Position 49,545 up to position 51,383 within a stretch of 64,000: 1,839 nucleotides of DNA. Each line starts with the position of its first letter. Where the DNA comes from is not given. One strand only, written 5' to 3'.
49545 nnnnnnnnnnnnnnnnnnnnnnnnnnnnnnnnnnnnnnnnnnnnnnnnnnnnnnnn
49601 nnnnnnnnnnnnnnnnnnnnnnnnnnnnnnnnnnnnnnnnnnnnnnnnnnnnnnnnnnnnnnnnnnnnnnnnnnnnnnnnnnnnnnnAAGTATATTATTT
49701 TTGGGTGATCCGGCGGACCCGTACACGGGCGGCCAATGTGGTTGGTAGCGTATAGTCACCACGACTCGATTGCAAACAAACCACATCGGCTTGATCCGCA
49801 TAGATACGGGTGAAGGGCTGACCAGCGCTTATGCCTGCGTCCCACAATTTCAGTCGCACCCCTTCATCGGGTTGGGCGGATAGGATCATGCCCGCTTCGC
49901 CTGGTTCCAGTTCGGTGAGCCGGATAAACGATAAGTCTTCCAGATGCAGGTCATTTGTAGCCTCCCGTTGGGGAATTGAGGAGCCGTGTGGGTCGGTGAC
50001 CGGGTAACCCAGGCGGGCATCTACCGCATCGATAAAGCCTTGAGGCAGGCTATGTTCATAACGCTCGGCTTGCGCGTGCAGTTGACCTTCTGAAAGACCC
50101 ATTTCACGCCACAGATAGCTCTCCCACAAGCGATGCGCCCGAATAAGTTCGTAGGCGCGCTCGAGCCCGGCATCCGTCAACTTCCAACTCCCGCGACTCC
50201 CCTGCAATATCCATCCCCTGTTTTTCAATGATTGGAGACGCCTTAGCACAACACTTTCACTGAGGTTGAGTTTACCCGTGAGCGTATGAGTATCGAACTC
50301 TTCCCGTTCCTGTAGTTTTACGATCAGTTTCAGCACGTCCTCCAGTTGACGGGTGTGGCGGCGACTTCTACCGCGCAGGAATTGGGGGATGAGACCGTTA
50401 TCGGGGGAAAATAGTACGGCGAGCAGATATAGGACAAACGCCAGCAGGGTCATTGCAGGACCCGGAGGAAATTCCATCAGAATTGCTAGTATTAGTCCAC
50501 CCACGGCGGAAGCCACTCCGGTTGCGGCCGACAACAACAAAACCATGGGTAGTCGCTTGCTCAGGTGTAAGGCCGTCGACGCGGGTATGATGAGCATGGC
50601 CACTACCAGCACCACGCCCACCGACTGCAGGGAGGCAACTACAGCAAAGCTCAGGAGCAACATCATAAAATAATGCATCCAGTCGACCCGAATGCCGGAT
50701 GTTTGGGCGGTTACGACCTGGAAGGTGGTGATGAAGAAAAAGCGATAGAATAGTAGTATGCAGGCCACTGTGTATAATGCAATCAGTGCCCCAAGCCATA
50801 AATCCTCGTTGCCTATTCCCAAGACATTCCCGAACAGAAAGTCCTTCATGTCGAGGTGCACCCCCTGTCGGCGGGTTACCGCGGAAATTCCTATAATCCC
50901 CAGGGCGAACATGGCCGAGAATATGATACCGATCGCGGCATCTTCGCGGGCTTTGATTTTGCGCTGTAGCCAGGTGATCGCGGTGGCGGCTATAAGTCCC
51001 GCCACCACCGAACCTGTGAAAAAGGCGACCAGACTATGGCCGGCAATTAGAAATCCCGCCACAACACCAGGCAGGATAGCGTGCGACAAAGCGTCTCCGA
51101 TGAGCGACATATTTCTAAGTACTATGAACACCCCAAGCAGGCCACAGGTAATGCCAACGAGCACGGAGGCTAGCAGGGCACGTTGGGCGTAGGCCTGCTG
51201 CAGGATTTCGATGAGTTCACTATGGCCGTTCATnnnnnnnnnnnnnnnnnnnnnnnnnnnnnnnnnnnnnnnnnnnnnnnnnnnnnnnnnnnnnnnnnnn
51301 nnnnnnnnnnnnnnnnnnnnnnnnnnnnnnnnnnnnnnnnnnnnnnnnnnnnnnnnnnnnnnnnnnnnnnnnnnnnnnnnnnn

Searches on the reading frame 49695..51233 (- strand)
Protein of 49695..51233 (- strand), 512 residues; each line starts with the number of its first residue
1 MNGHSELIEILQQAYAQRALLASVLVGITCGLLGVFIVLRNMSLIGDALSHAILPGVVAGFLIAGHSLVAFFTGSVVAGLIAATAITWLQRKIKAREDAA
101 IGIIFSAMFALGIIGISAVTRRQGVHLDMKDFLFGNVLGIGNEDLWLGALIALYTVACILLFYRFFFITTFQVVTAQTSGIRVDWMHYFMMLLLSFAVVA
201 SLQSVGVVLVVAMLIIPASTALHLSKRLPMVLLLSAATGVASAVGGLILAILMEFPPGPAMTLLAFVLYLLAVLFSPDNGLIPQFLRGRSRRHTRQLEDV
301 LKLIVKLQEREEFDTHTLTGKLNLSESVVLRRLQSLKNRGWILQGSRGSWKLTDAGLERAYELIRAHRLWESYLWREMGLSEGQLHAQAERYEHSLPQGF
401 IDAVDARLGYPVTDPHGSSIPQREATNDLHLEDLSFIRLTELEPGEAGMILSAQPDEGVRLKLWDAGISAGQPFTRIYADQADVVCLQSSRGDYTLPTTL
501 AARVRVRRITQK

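Call 13: search_protein_families(library=pfam, proteins=[window:49695-51233:-])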
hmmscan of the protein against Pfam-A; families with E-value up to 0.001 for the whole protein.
window:49695-51233:- (512 aa): 3 families
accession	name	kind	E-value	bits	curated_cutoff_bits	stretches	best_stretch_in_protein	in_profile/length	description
PF00950.22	ABC-3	-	2.6e-70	237.3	20.1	1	14-275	3-257/258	ABC 3 transport family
PF02742.21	Fe_dep_repr_C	-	3.7e-21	75.3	27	1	353-422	1-70/70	Iron dependent repressor, metal binding and dimerisation domain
PF01032.23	FecCD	-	0.00085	18.9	26.5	0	56-271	86-306/311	FecCD transport family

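Call 14: search_protein_families(library=ncbifam, proteins=[window:49695-51233:-])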
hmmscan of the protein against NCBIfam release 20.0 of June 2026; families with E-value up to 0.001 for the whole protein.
window:49695-51233:- (512 aa): 8 families
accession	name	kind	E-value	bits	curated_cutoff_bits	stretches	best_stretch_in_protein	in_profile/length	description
NF040871.1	AztB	equivalog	3.3e-58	197.4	280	1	7-264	3-253/254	zinc ABC transporter permease AztB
NF040927.1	ABC_perm_SloB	subfamily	1.6e-57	195.3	460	1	10-280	6-268/271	metal ABC transporter permease subunit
TIGR03770.1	anch_rpt_perm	equivalog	2.6e-44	152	296.8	1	14-276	15-270/270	anchored repeat-type ABC transporter permease subunit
NF007089.0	PRK09543.1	equivalog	1e-28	100.6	284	1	20-274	9-256/261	zinc ABC transporter permease subunit ZnuB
NF047407.1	TransRegMntRTherm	equivalog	9.5e-23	81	350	1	298-508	11-225/227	manganese-dependent transcriptional regulator MntR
NF053665.1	TransRegDtxRActin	equivalog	3.8e-08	33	290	1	349-427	61-139/233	iron-dependent transcriptional repressor DtxR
NF008273.0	PRK11050.1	equivalog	2.8e-07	30.3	153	1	284-402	25-143/156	manganese-binding transcriptional regulator MntR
NF003025.0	PRK03902.1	equivalog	0.0007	19.6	138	0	294-406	3-115/142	transcriptional regulator MntR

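Call 15: find_related_loci(query=window:49695-51233:-, collection=genome_contigs, flank=6000)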
Query window:49695-51233:- (512 aa) in genome_contigs; peptide patterns used: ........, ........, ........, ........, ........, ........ (x = any residue, [..] = any of these).
85 stretches matched a pattern; 40 encode a relative of the query (tblastn E <= 1e-3); 40 distinct loci.
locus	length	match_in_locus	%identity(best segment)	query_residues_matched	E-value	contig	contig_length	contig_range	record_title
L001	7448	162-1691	83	1-510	0e+0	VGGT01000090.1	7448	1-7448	MAG: Bacteroidetes bacterium isolate M_DeepCast_50m_m1_285 M_DeepCast_50m_m1_285_Ga0194121_10018245, whole genome shotgu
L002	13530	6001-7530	84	1-510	0e+0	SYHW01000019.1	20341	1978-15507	MAG: Bacteroidota bacterium isolate F1-60-MAGs140 F1-60__c176621, whole genome shotgun sequence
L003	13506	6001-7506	60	1-512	0e+0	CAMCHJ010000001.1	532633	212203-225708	MAG: Chitinophaga pinensis isolate MiH-16apr19-169 genome assembly, contig: MiH-16apr19-C4, whole genome shotgun sequenc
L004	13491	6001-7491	61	1-507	0e+0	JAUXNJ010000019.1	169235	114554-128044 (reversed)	MAG: Sphingobacteriaceae bacterium isolate C1_concoct.bin.73 C1_k141_217726, whole genome shotgun sequence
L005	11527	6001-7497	59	1-509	0e+0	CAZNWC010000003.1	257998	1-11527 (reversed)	MAG TPA_asm: uncultured Chitinophaga sp. isolate SRP318679_co1_78 genome assembly, contig: NODE_15_length_257998_cov_43.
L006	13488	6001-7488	59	1-509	0e+0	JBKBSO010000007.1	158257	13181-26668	MAG: Bacteroidia bacterium isolate 21H_023.bin.39 NODE_7_length_158257_cov_80.364597, whole genome shotgun sequence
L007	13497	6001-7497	59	1-509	1e-180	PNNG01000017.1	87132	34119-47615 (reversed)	MAG: Sphingobacteriaceae bacterium isolate BC.015 BC_1000186_87132, whole genome shotgun sequence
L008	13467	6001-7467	57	7-506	4e-176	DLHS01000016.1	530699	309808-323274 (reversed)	MAG TPA_asm: Bacteroidetes bacterium UBA7662 UBA7662_contig_560, whole genome shotgun sequence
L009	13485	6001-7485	58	5-510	5e-175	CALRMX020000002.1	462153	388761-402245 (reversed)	MAG: Chitinophaga pinensis isolate JJ-DHS118-246-3-m1-bin226 genome assembly, contig: JJ-OR11-01-C10, whole genome shotg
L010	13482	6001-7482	55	7-506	5e-173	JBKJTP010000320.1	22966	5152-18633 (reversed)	MAG: Candidatus Kapaibacterium sp. isolate ant_bin.625 k117_4627827, whole genome shotgun sequence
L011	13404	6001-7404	58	7-495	9e-170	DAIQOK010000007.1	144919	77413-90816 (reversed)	MAG TPA_asm: Bacteroidota bacterium isolate CTOTU10750 NODE_32_length_144919_cov_18.069023, whole genome shotgun sequenc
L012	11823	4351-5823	51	6-506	5e-164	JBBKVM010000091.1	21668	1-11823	MAG: Bacteroidia bacterium isolate metabat_bins.79 k119_3088469, whole genome shotgun sequence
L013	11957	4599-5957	55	7-468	2e-157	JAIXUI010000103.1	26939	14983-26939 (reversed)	MAG: Bacteroidetes bacterium isolate D1_MAG_00013 pond_D1_MAG_00013_000000000081, whole genome shotgun sequence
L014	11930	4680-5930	53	6-423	6e-142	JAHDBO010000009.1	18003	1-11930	MAG: Saprospiraceae bacterium isolate MAG-112 RZ_8879, whole genome shotgun sequence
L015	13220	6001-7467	47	7-507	2e-140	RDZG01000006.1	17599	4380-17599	MAG: Bacteroidetes bacterium isolate PH2015_06S_32_163 PH2015_06S_scaffold_1156, whole genome shotgun sequence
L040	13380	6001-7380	56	6-474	4e-163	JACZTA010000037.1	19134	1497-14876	MAG: Bacteroidetes bacterium isolate B12T1B10 B12T1B10_NODE1402, whole genome shotgun sequence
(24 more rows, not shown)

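Call 31: find_homologous_proteins(query=window:49695-51233:-, max_evalue=1e-20)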
Query window:49695-51233:- (512 aa): 2016 proteins with E <= 1e-20 among 8000 candidates; the best 120 are listed.
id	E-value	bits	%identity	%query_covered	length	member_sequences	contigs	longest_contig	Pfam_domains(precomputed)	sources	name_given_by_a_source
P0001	0.0e+0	1116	100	100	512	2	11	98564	PF02742.22,PF00950.23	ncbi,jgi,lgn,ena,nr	ncbi:MAG: hypothetical protein FJ344_02955 [Sphingomonadales bacterium]|nr:hypothetical protein [Sph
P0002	3.1e-282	955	86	100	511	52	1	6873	PF02742.22,PF00950.23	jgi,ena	-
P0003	6.3e-279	944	85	99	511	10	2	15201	PF02742.22,PF00950.23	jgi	jgi:ABC-type Mn2+/Zn2+ transport system permease subunit/Mn-dependent DtxR family transcriptional re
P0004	5.9e-253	858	78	99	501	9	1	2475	PF02742.22,PF00950.23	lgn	-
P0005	1.9e-182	626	61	100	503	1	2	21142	PF01032.24,PF02742.22,PF00950.23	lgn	-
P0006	4.1e-182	625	61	100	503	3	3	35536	PF01032.24,PF02742.22,PF00950.23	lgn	-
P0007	4.5e-182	625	61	100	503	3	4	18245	PF01032.24,PF02742.22,PF00950.23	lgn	-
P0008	1.0e-181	623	61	100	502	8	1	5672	PF01032.24,PF02742.22,PF00950.23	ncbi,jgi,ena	-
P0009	1.6e-181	623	61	99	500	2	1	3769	PF01032.24,PF02742.22,PF00950.23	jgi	jgi:ABC-type Mn2+/Zn2+ transport system permease subunit/Mn-dependent DtxR family transcriptional re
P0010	3.4e-181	622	60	100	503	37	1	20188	PF01032.24,PF02742.22,PF00950.23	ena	-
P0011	5.8e-181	621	60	99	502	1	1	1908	PF01032.24,PF02742.22,PF00950.23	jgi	jgi:ABC-type Mn2+/Zn2+ transport system permease subunit/Mn-dependent DtxR family transcriptional re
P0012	6.7e-181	621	59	99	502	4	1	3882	PF01032.24,PF02742.22,PF00950.23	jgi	jgi:ABC-type Mn2+/Zn2+ transport system permease subunit/Mn-dependent DtxR family transcriptional re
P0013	1.2e-180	620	60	100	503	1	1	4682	PF01032.24,PF02742.22,PF00950.23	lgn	-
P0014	7.4e-179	614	61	100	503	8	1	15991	PF01032.24,PF02742.22,PF00950.23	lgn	-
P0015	9.8e-179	614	60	99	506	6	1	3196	PF01032.24,PF02742.22,PF00950.23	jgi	-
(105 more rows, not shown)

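Call 41: find_homologous_proteins(query=L040:3530-4201:+, max_evalue=1e-10)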
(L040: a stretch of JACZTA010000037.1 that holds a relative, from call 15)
Query L040:3530-4201:+ (223 aa): 8000 proteins with E <= 1e-10 among 8000 candidates; the best 120 are listed.
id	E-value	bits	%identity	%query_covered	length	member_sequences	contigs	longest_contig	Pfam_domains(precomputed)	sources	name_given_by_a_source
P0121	3.4e-137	473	100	100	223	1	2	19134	PF02742.22,PF01325.26,PF04023.21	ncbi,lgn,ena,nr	ncbi:MAG: metal-dependent transcriptional regulator [Bacteroidetes bacterium]|nr:metal-dependent tra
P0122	1.8e-90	320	65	97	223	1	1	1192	PF02742.22,PF01325.26,PF04023.21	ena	-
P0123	2.7e-83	297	62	99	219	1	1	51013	PF02742.22,PF01325.26,PF04023.21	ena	-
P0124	1.2e-81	292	61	97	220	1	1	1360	PF02742.22,PF01325.26,PF04023.21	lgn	-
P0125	2.1e-81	291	60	99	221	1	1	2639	PF02742.22,PF01325.26,PF04023.21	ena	-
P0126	9.7e-81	289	61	97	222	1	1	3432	PF02742.22,PF01325.26,PF04023.21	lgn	-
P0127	1.0e-80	288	61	97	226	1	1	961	PF02742.22,PF01325.26,PF04023.21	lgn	-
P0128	1.9e-80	288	60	98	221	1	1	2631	PF02742.22,PF01325.26,PF04023.21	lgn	-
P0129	3.1e-80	287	60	98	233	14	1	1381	PF02742.22,PF01325.26,PF04023.21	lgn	-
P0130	3.7e-80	287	60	97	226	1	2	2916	PF02742.22,PF01325.26,PF04023.21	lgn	-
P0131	3.8e-80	287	60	97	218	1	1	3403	PF02742.22,PF01325.26,PF04023.21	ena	-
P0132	5.5e-80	286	59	97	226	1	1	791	PF02742.22,PF01325.26,PF04023.21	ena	-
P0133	6.7e-80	286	60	97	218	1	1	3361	PF02742.22,PF01325.26,PF04023.21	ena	-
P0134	1.1e-79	285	61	97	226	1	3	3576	PF02742.22,PF01325.26,PF04023.21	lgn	-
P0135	2.7e-79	284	59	97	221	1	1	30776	PF02742.22,PF01325.26,PF04023.21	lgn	-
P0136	4.8e-79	283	61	97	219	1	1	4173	PF02742.22,PF01325.26,PF04023.21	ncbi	-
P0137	5.4e-79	283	60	97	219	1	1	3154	PF02742.22,PF01325.26,PF04023.21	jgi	jgi:DtxR family Mn-dependent transcriptional regulator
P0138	5.7e-79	283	59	97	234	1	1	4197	PF02742.22,PF01325.26,PF04023.21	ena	-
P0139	6.5e-79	283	60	98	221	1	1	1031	PF02742.22,PF01325.26,PF04023.21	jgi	-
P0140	8.9e-79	282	60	97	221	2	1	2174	PF02742.22,PF01325.26,PF04023.21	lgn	-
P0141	1.2e-78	282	60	97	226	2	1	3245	PF02742.22,PF01325.26,PF04023.21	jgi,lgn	jgi:DtxR family Mn-dependent transcriptional regulator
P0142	1.3e-78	282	59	98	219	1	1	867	PF01047.29,PF02742.22,PF01325.26,PF04023.21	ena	-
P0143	1.5e-78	281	59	99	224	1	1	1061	PF02742.22,PF01325.26,PF04023.21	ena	-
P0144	1.8e-78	281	58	97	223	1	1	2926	PF02742.22,PF01325.26,PF04023.21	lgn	-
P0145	1.9e-78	281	61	97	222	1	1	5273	PF02742.22,PF01325.26,PF04023.21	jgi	-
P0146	2.2e-78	281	60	99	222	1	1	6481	PF02742.22,PF01325.26,PF04023.21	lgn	-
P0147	2.4e-78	281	60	96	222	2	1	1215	PF02742.22,PF01325.26,PF04023.21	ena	-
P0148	2.4e-78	281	59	98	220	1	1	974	PF02742.22,PF01325.26,PF04023.21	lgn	-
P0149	3.3e-78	280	60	98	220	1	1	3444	PF02742.22,PF01325.26,PF04023.21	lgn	-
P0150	3.9e-78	280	59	98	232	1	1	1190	PF02742.22,PF01325.26,PF04023.21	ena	-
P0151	4.1e-78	280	59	99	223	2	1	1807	PF02742.22,PF01325.26,PF04023.21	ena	-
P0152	4.2e-78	280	59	99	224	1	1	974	PF02742.22,PF01325.26,PF04023.21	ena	-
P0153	4.8e-78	280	60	97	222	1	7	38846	PF02742.22,PF01325.26,PF04023.21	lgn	-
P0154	5.5e-78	280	59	97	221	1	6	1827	PF01047.29,PF02742.22,PF01325.26,PF04023.21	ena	-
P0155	6.1e-78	279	58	97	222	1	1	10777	PF02742.22,PF01325.26,PF04023.21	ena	-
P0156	8.2e-78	279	59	97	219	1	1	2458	PF02742.22,PF01325.26,PF04023.21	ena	-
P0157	1.1e-77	279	59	97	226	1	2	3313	PF02742.22,PF01325.26,PF04023.21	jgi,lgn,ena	-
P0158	1.1e-77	279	58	98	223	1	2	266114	PF02742.22,PF01325.26,PF04023.21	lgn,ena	-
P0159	1.2e-77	279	59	99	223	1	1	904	PF02742.22,PF01325.26,PF04023.21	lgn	-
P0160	1.2e-77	278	58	98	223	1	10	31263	PF01047.29,PF02742.22,PF01325.26,PF04023.21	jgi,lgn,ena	jgi:DtxR family Mn-dependent transcriptional regulator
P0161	1.8e-77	278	60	99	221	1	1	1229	PF02742.22,PF01325.26,PF04023.21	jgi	-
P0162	1.9e-77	278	58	98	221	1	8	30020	PF02742.22,PF01325.26,PF04023.21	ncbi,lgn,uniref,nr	ncbi:metal-dependent transcriptional regulator [Phaeodactylibacter luteus]|uniref:Transcriptional re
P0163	2.1e-77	278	57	97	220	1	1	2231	PF02742.22,PF01325.26,PF04023.21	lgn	-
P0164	2.4e-77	278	60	99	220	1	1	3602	PF02742.22,PF01325.26,PF04023.21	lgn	-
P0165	2.9e-77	277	58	97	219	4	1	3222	PF02742.22,PF01325.26,PF04023.21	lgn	-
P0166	2.9e-77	277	59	97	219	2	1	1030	PF02742.22,PF01325.26,PF04023.21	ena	-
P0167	2.9e-77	277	59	99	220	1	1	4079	PF02742.22,PF01325.26,PF04023.21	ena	-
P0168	2.9e-77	277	59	98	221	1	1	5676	PF02742.22,PF01325.26,PF04023.21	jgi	-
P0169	3.0e-77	277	60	97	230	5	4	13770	PF02742.22,PF01325.26,PF04023.21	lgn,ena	-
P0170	3.2e-77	277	57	98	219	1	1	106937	PF02742.22,PF01325.26,PF04023.21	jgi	jgi:DtxR family Mn-dependent transcriptional regulator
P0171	3.5e-77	277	60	98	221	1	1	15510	PF02742.22,PF01325.26,PF04023.21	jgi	-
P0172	3.6e-77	277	57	98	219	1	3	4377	PF02742.22,PF01325.26,PF04023.21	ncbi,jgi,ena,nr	ncbi:MAG TPA: metal-dependent transcriptional regulator [Phaeodactylibacter sp.]|nr:metal-dependent 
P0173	3.6e-77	277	59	98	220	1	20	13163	PF02742.22,PF01325.26,PF04023.21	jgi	jgi:DtxR family Mn-dependent transcriptional regulator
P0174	3.8e-77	277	59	98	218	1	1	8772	PF02742.22,PF01325.26,PF04023.21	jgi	jgi:DtxR family transcriptional regulator, Mn-dependent transcriptional regulator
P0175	3.9e-77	277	61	98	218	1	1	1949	PF02742.22,PF01325.26,PF04023.21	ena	-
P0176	4.3e-77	277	60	97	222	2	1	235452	PF02742.22,PF01325.26,PF04023.21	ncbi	-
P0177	4.5e-77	277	59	98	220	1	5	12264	PF02742.22,PF01325.26,PF04023.21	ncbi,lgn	ncbi:MAG: DtxR family Mn-dependent transcriptional regulator [Paraglaciecola sp.]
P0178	4.6e-77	277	59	97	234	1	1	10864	PF02742.22,PF01325.26,PF04023.21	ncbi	ncbi:MAG: metal-dependent transcriptional regulator [Chitinophagales bacterium]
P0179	5.7e-77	276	60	98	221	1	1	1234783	PF02742.22,PF01325.26,PF04023.21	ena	-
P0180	5.8e-77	276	60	97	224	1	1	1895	PF02742.22,PF01325.26,PF04023.21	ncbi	-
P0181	5.8e-77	276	57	98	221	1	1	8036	PF01047.29,PF02742.22,PF01325.26,PF04023.21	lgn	-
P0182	5.9e-77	276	59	98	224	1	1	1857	PF01047.29,PF02742.22,PF01325.26,PF04023.21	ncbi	-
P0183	5.9e-77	276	59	98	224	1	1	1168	PF01047.29,PF02742.22,PF01325.26,PF04023.21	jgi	jgi:DtxR family Mn-dependent transcriptional regulator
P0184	6.4e-77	276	58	98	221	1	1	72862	PF02742.22,PF01325.26,PF04023.21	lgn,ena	-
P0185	6.7e-77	276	61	98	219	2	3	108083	PF02742.22,PF01325.26,PF04023.21,PF21984.3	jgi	-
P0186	7.3e-77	276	59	98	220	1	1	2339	PF02742.22,PF01325.26,PF04023.21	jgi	jgi:DtxR family Mn-dependent transcriptional regulator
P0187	8.1e-77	276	60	97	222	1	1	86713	PF02742.22,PF01325.26,PF04023.21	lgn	-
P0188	8.8e-77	276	58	98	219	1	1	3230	PF02742.22,PF01325.26,PF04023.21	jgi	-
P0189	9.2e-77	276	59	98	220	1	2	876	PF02742.22,PF01325.26,PF04023.21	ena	-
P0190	9.9e-77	275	57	98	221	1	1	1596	PF02742.22,PF01325.26,PF04023.21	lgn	-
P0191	1.0e-76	275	57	97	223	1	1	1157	PF02742.22,PF01325.26,PF04023.21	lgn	-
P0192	1.1e-76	275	56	97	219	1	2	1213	PF02742.22,PF01325.26,PF04023.21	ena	-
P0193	1.4e-76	275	59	98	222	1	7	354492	PF02742.22,PF01325.26,PF04023.21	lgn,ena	-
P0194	1.5e-76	275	58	98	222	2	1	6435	PF02742.22,PF01325.26,PF04023.21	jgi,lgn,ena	-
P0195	1.5e-76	275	59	97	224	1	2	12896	PF02742.22,PF01325.26,PF04023.21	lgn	-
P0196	1.6e-76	275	58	99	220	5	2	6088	PF02742.22,PF01325.26,PF04023.21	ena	-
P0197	1.6e-76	275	55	99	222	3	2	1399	PF02742.22,PF01325.26,PF04023.21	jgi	-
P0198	1.7e-76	275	59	98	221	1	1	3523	PF02742.22,PF01325.26,PF04023.21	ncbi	-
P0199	1.9e-76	275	58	98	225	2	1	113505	PF02742.22,PF01325.26,PF04023.21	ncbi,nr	ncbi:MAG: iron-dependent repressor [Saprospiraceae bacterium]|nr:MAG: iron-dependent repressor [Sapr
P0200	1.9e-76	275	59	99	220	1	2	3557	PF02742.22,PF01325.26,PF04023.21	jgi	-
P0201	2.0e-76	274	57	98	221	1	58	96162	PF01047.29,PF02742.22,PF01325.26,PF04023.21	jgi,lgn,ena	jgi:DtxR family Mn-dependent transcriptional regulator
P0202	2.2e-76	274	56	98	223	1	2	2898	PF02742.22,PF01325.26,PF04023.21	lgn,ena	-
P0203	2.3e-76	274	55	100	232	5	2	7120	PF02742.22,PF01325.26,PF04023.21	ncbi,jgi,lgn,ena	-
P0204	2.4e-76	274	59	98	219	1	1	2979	PF02742.22,PF01325.26,PF04023.21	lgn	-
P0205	2.4e-76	274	59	99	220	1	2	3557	PF02742.22,PF01325.26,PF04023.21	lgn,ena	-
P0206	3.0e-76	274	55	99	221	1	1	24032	PF02742.22,PF01325.26,PF04023.21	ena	-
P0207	3.0e-76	274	56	99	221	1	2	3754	PF02742.22,PF01325.26,PF04023.21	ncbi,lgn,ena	-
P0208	3.1e-76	274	57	97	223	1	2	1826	PF02742.22,PF01325.26,PF04023.21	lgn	-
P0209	3.2e-76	274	57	98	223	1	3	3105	PF02742.22,PF01325.26,PF04023.21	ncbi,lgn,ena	-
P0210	3.3e-76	274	58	97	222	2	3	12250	PF01047.29,PF02742.22,PF01325.26,PF04023.21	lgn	-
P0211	3.8e-76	274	57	97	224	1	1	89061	PF02742.22,PF01325.26,PF04023.21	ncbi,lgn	ncbi:MAG: metal-dependent transcriptional regulator [Bacteroidia bacterium]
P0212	4.2e-76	273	57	98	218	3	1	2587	PF02742.22,PF01325.26,PF04023.21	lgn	-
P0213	4.3e-76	273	57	98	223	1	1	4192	PF02742.22,PF01325.26,PF04023.21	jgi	jgi:DtxR family Mn-dependent transcriptional regulator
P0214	4.4e-76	273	58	97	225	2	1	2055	PF02742.22,PF01325.26,PF04023.21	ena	-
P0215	4.9e-76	273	57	98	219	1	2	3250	PF02742.22,PF01325.26,PF04023.21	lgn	-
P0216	5.4e-76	273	56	99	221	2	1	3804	PF02742.22,PF01325.26,PF04023.21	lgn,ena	-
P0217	5.6e-76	273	61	97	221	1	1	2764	PF02742.22,PF01325.26,PF04023.21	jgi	jgi:DtxR family Mn-dependent transcriptional regulator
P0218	5.8e-76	273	56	97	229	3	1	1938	PF02742.22,PF01325.26,PF04023.21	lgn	-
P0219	5.9e-76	273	59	97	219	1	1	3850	PF02742.22,PF01325.26,PF04023.21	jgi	-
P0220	6.1e-76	273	58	97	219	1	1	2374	PF02742.22,PF01325.26,PF04023.21,PF14947.13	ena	-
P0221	6.1e-76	273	56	98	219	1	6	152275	PF02742.22,PF01325.26,PF04023.21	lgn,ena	-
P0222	6.2e-76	273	57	97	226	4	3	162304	PF02742.22,PF01325.26,PF04023.21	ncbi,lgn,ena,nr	ncbi:MAG: metal-dependent transcriptional regulator [Saprospiraceae bacterium]|nr:metal-dependent tr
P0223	6.2e-76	273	57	97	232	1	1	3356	PF02742.22,PF01325.26,PF04023.21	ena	-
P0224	6.6e-76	273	57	97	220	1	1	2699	PF02742.22,PF01325.26,PF04023.21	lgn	-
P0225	6.9e-76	273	59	98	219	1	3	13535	PF02742.22,PF01325.26,PF04023.21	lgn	-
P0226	7.1e-76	273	56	98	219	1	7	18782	PF01047.29,PF02742.22,PF01325.26,PF04023.21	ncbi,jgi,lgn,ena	jgi:DtxR family transcriptional regulator, Mn-dependent transcriptional regulator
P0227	7.1e-76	273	59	98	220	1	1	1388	PF02742.22,PF01325.26,PF04023.21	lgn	-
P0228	7.6e-76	273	60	96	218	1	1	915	PF02742.22,PF01325.26,PF04023.21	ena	-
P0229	8.1e-76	273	57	97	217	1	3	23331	PF02742.22,PF01325.26,PF04023.21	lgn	-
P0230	9.2e-76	272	57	98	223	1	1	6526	PF02742.22,PF01325.26,PF04023.21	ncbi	-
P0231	9.2e-76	272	57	98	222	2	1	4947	PF02742.22,PF01325.26,PF04023.21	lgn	-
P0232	1.1e-75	272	57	97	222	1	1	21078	PF02742.22,PF01325.26,PF04023.21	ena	-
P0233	1.1e-75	272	57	97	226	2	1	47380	PF02742.22,PF01325.26,PF04023.21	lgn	-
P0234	1.2e-75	272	57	97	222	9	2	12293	PF02742.22,PF01325.26,PF04023.21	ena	-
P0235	1.2e-75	272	58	97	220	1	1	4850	PF02742.22,PF01325.26,PF04023.21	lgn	-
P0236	1.3e-75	272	58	97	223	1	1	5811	PF01047.29,PF02742.22,PF01325.26,PF04023.21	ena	-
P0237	1.3e-75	272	60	99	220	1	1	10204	PF02742.22,PF01325.26,PF04023.21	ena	-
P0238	1.4e-75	272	56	99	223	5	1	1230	PF02742.22,PF01325.26,PF04023.21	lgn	-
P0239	1.4e-75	272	58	97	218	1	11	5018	PF02742.22,PF01325.26,PF04023.21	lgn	-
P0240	1.5e-75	272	58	97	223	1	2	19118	PF02742.22,PF01325.26,PF04023.21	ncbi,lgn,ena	-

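Call 43: find_encoding_contigs(protein=P0162, flank=6000, max_places=2)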
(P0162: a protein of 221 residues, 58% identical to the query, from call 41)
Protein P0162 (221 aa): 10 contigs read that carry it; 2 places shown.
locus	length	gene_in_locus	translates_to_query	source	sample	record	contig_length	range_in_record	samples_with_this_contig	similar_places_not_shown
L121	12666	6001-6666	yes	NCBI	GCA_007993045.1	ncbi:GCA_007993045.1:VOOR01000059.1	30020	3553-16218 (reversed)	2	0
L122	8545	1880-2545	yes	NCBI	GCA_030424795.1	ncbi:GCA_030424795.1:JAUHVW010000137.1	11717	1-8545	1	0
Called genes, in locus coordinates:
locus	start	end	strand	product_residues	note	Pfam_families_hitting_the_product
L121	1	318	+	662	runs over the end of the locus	PF00575:S1, PF13509:S1_2 (faint), PF00575:S1, PF21710:Spt6_S1 (faint), PF00575:S1, PF23459:S1_RRP5 (weak), PF00575:S1 (weak)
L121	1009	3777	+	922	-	PF13424:TPR_12 (weak), PF12770:CHAT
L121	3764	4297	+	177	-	PF01928:CYTH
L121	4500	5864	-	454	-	PF00144:Beta-lactamase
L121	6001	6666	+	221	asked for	PF01325:Fe_dep_repress, PF02742:Fe_dep_repr_C, PF04023:FeoA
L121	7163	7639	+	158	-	PF00403:HMA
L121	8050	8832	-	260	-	PF13531:SBP_bac_11, PF01547:SBP_bac_1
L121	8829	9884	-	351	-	PF03372:Exo_endo_phos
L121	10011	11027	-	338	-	PF13181:TPR_8 (faint), PF13431:TPR_17 (faint), PF00515:TPR_1 (faint), PF12895:ANAPC3 (faint), PF13428:TPR_14 (faint), PF13371:TPR_9 (faint), PF13432:TPR_16 (weak), PF07719:TPR_2 (weak), +3 more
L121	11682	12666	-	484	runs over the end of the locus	PF00171:Aldedh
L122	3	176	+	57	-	?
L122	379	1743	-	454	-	PF00144:Beta-lactamase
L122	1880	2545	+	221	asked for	PF01325:Fe_dep_repress, PF02742:Fe_dep_repr_C, PF04023:FeoA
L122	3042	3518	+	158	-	PF00403:HMA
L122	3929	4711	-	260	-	PF13531:SBP_bac_11, PF01547:SBP_bac_1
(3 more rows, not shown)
